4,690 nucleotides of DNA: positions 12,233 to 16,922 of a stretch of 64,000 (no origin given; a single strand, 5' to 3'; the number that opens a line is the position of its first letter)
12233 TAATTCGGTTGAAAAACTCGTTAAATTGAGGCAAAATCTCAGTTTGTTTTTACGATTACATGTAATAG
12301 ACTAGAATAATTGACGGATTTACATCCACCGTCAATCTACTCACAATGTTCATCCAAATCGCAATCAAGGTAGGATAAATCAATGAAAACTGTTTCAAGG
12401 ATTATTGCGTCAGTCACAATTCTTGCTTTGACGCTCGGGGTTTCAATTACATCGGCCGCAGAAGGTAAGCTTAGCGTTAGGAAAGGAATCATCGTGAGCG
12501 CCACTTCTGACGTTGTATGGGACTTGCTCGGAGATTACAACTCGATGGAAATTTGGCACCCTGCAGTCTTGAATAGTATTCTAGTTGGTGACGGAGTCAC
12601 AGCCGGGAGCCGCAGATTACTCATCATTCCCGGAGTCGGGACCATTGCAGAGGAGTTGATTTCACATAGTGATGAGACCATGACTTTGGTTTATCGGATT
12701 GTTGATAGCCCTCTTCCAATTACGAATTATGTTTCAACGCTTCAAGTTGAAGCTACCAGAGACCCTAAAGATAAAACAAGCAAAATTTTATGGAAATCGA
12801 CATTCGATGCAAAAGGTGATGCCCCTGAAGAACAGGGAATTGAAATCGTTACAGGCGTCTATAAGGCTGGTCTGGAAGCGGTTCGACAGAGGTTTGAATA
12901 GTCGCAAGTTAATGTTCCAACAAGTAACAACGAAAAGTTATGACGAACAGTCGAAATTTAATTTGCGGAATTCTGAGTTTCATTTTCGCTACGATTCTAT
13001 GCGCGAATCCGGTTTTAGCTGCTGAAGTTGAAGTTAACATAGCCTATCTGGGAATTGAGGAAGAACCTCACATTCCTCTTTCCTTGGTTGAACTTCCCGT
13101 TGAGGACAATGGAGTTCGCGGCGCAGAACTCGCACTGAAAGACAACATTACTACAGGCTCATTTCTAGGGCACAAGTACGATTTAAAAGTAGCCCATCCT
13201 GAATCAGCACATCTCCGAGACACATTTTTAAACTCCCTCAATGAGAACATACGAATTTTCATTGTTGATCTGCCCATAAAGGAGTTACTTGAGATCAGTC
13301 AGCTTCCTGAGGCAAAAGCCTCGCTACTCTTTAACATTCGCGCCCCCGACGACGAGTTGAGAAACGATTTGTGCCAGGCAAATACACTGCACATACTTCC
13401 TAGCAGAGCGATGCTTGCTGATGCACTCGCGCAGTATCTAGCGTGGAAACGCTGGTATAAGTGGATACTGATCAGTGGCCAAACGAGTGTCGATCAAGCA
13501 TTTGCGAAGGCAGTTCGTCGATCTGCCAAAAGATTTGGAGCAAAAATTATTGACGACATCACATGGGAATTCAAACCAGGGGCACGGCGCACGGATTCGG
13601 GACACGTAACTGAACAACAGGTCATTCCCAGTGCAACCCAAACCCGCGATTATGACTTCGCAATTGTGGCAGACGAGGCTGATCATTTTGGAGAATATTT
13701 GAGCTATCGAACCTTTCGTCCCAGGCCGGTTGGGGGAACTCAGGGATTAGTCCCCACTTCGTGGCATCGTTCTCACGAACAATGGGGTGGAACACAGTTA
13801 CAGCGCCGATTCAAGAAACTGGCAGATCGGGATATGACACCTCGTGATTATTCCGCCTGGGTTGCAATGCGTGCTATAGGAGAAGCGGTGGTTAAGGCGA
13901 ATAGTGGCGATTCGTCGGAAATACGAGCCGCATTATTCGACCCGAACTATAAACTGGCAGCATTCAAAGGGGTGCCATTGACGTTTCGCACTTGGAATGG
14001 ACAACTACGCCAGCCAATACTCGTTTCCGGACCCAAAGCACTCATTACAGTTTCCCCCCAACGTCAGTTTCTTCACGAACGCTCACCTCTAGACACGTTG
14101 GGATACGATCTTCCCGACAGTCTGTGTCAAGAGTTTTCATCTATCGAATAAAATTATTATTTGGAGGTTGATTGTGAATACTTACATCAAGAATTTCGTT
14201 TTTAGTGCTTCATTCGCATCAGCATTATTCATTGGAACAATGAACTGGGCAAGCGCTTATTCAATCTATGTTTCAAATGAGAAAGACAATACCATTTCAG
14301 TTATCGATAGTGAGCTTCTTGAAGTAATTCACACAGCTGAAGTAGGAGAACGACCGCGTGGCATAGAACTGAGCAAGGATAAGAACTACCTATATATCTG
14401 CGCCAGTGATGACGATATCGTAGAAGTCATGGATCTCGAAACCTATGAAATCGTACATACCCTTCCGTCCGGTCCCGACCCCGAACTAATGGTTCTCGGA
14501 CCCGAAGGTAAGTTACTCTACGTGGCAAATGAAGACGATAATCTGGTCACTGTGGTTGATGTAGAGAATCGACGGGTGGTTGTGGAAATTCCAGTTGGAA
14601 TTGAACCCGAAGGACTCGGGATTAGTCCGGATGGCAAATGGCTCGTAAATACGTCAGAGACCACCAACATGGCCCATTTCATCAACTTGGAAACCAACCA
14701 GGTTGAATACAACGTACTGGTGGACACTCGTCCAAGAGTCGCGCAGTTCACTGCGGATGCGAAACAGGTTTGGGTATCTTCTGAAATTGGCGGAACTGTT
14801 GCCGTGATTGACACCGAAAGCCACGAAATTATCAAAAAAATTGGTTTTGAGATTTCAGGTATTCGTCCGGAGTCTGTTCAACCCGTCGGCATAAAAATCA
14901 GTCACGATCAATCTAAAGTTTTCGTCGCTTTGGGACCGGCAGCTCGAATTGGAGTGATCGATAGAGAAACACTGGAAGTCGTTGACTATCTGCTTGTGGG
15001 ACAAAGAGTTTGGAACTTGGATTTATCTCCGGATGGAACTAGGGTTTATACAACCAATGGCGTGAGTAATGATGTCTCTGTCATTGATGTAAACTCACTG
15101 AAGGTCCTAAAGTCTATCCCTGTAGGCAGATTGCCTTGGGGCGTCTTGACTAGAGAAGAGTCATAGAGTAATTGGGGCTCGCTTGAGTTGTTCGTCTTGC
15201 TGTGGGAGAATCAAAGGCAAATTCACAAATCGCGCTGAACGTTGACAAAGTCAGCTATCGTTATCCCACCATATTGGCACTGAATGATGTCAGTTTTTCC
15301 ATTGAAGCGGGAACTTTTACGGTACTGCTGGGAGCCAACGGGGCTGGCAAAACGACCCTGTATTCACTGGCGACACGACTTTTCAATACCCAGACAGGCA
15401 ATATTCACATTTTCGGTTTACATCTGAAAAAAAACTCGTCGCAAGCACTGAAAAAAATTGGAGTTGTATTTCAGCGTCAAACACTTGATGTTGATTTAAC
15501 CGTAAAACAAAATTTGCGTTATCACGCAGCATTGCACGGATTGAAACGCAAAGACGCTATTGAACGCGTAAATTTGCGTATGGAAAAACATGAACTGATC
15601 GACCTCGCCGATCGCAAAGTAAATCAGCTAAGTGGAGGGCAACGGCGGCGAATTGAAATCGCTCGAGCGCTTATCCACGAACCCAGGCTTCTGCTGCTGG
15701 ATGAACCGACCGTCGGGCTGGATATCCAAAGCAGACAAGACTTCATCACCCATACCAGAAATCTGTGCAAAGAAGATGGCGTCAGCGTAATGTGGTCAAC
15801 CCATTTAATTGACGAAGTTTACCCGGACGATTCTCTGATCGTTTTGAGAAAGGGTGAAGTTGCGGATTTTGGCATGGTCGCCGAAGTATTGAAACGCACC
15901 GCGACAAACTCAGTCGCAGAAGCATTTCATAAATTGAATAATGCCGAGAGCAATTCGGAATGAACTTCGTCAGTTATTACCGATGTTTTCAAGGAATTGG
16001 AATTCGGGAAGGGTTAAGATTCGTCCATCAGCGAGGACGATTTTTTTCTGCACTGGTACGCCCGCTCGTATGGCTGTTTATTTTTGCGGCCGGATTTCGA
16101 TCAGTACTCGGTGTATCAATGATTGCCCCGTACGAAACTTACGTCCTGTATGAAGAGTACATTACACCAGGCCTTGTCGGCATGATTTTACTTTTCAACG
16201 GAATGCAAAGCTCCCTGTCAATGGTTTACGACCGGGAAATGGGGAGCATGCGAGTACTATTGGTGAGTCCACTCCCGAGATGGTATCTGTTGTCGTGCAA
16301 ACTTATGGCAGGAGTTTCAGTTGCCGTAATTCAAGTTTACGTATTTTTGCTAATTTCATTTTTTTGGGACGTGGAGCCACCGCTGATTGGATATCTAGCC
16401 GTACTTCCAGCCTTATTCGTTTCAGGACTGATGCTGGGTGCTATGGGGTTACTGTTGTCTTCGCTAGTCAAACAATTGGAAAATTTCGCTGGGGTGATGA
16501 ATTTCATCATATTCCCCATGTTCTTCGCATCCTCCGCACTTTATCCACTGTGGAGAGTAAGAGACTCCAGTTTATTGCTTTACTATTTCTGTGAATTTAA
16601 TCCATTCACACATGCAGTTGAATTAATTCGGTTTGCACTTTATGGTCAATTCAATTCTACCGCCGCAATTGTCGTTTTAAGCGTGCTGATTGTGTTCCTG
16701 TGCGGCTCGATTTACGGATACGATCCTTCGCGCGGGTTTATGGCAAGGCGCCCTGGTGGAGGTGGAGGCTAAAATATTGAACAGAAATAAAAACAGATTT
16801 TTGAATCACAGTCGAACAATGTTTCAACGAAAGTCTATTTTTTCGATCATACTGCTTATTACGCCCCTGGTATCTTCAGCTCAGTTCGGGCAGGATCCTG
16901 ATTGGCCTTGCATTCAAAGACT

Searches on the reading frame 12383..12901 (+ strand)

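Call 76: search_protein_families(library=pfam, proteins=[window:12383-12901:+], max_evalue=1e-8)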
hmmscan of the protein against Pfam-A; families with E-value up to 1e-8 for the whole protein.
window:12383-12901:+ (172 aa): 1 family
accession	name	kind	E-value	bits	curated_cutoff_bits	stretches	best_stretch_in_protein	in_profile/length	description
PF10604.15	Polyketide_cyc2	-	1.2e-22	81.1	27.4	1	31-172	3-142/142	Polyketide cyclase / dehydrase and lipid transport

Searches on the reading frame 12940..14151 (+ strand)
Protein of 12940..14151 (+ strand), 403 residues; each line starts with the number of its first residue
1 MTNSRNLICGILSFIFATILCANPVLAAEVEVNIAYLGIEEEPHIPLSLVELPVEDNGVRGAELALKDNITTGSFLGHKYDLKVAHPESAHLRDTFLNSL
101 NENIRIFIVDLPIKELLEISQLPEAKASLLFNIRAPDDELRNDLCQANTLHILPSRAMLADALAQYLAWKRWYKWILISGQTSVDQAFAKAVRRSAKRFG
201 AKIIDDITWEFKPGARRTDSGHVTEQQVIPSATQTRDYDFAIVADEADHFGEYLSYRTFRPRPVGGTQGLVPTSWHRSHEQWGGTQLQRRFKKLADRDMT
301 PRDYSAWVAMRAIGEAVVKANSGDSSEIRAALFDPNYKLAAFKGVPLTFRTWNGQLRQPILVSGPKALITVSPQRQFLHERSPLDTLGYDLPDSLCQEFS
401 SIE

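Call 5: search_protein_families(library=ncbifam, proteins=[window:12940-14151:+], max_evalue=0.0001)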
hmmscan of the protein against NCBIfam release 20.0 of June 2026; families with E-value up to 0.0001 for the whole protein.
window:12940-14151:+ (403 aa): 1 family
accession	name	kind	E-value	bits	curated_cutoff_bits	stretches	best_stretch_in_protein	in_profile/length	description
TIGR03863.1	PQQ_ABC_bind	subfamily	1.7e-135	451.5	413.6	1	48-397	3-347/347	ABC transporter, substrate binding protein, PQQ-dependent alcohol dehydrogenase system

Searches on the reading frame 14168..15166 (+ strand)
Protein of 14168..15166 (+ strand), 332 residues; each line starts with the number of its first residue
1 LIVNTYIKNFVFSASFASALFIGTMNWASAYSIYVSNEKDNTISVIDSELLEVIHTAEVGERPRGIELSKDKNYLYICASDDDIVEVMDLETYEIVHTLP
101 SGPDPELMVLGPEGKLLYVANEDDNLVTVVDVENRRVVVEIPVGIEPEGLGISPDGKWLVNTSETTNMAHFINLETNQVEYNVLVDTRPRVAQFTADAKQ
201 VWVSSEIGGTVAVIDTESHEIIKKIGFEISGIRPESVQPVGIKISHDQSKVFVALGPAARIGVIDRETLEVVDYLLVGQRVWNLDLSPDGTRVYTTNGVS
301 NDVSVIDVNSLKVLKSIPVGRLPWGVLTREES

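Call 5: search_protein_families(library=ncbifam, proteins=[window:14168-15166:+], max_evalue=0.0001)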
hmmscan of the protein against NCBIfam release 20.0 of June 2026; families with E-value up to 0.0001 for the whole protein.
window:14168-15166:+ (332 aa): 10 families
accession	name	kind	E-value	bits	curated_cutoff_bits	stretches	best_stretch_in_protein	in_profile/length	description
TIGR03866.1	PQQ_ABC_repeats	subfamily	2e-149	496.8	287.3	1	28-329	8-309/310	PQQ-dependent catabolism-associated beta-propeller protein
TIGR02276.1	beta_rpt_yvtn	repeat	9.8e-46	153.5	27.85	3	288-327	1-40/42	beta-propeller repeat protein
NF052340.1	hydrazine_beta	equivalog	8.1e-39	133.7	560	5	102-225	32-157/372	hydrazine synthase subunit beta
NF052460.1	L-NosZ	equivalog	1.1e-32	113.2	700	2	112-319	52-256/480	clade III lactonase-type nitrous-oxide reductase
NF052342.1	hydrazine_BC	exception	3.9e-24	84.8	1250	3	150-255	44-141/690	hydrazine synthase subunit beta-gamma fusion subunit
NF052280.1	7_blade_YncE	equivalog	3.9e-20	71.9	400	2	172-316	60-207/338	7-bladed beta-propeller protein YncE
NF048007.1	MmpL3Stblzr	equivalog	2.2e-13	50.1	600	1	32-226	62-265/366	MmpL3/TtfA transport complex stabilizer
TIGR03907.1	QH_beta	equivalog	2e-09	37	223.2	0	163-259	7-103/338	quinohemoprotein amine dehydrogenase subunit beta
NF038117.1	choice_anch_I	subfamily_domain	3.2e-07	29.6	300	0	127-280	77-218/458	choice-of-anchor I family protein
NF008258.1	PRK11028.1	equivalog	9.3e-05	21.7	370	0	56-161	31-291/330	6-phosphogluconolactonase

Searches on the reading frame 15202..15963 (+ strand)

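Call 5: search_protein_families(library=ncbifam, proteins=[window:15202-15963:+], max_evalue=0.0001)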
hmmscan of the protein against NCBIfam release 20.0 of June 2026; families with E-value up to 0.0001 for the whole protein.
window:15202-15963:+ (253 aa): 187 families (the best 25 are shown)
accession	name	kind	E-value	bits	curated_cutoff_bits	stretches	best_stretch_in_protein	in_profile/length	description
TIGR03864.1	PQQ_ABC_ATP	hypoth_equivalog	1.6e-94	315.8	302.25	1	11-245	1-235/236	ABC transporter, ATP-binding subunit, PQQ-dependent alcohol dehydrogenase system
TIGR01188.1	drrA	subfamily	6.8e-54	183.2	312.45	1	21-240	3-221/302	daunorubicin resistance ABC transporter, ATP-binding protein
NF033858.1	ABC2_perm_RbbA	equivalog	1.4e-48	165.5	1050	1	5-245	260-500/909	ribosome-associated ATPase/putative transporter RbbA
TIGR04520.1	ECF_ATPase_1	equivalog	6.6e-44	150.3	315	1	13-233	2-227/269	energy-coupling factor transporter ATPase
TIGR03265.1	PhnT2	equivalog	6.7e-42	144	457.7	1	10-248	3-241/353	putative 2-aminoethylphosphonate ABC transporter ATP-binding protein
NF010156.0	PRK13635.1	equivalog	1.6e-41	142.4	392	1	11-233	5-231/279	energy-coupling factor ABC transporter ATP-binding protein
TIGR04521.1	ECF_ATPase_2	equivalog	7.5e-41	140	330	1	13-234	2-237/279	energy-coupling factor transporter ATPase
NF010060.0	PRK13537.1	equivalog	3.9e-40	137.7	521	1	6-231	10-235/314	nodulation factor ABC transporter ATP-binding protein NodI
TIGR00968.1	3a0106s01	subfamily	6.3e-40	137.2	342.75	1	13-242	2-231/237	sulfate ABC transporter ATP-binding protein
TIGR03522.1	GldA_ABC_ATP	equivalog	3.8e-39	134.9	402.6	1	11-238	2-228/301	gliding motility-associated ABC transporter ATP-binding subunit GldA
NF010059.0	PRK13536.1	equivalog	2.2e-38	131.9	549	1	4-231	36-263/342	nodulation factor ABC transporter ATP-binding protein NodI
TIGR02982.1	heterocyst_DevA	subfamily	7.9e-38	130.2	295.8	1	27-201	21-200/220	ABC exporter ATP-binding subunit, DevA family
NF006987.0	PRK09452.1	equivalog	8.7e-38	130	482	1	6-242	12-248/378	spermidine/putrescine ABC transporter ATP-binding protein PotA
NF010068.0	PRK13548.1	equivalog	1.6e-37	129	261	1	9-241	3-242/261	heme ABC transporter ATP-binding protein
TIGR02142.1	modC_ABC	equivalog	1.9e-37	129.3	285.05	1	29-236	15-226/353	molybdenum ABC transporter ATP-binding protein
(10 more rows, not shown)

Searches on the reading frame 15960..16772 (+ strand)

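Call 5: search_protein_families(library=ncbifam, proteins=[window:15960-16772:+], max_evalue=0.0001)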
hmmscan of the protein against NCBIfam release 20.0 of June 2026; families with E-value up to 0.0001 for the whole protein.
window:15960-16772:+ (270 aa): 6 families
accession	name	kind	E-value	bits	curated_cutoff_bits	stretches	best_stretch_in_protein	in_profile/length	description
TIGR03861.1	phenyl_ABC_PedC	subfamily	2.2e-121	404.3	241.35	1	8-259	2-253/253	alcohol ABC transporter, permease protein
TIGR01247.1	drrB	subfamily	1.6e-31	109.8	223.05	1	17-245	2-223/236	daunorubicin resistance ABC transporter membrane protein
NF011648.0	PRK15066.1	subfamily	2e-10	40.7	225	1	5-248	5-242/257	ABC transporter permease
NF033858.1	ABC2_perm_RbbA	equivalog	1e-05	23.7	1050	1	68-221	715-867/909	ribosome-associated ATPase/putative transporter RbbA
NF038293.1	permease_SagH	equivalog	1.7e-05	23.8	450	1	67-250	179-363/370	SagH family ABC transporter permease subunit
TIGR00025.1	Mtu_efflux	paralog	5.8e-05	22.7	146.9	0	72-248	45-228/238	ABC transporter efflux protein, DrrB family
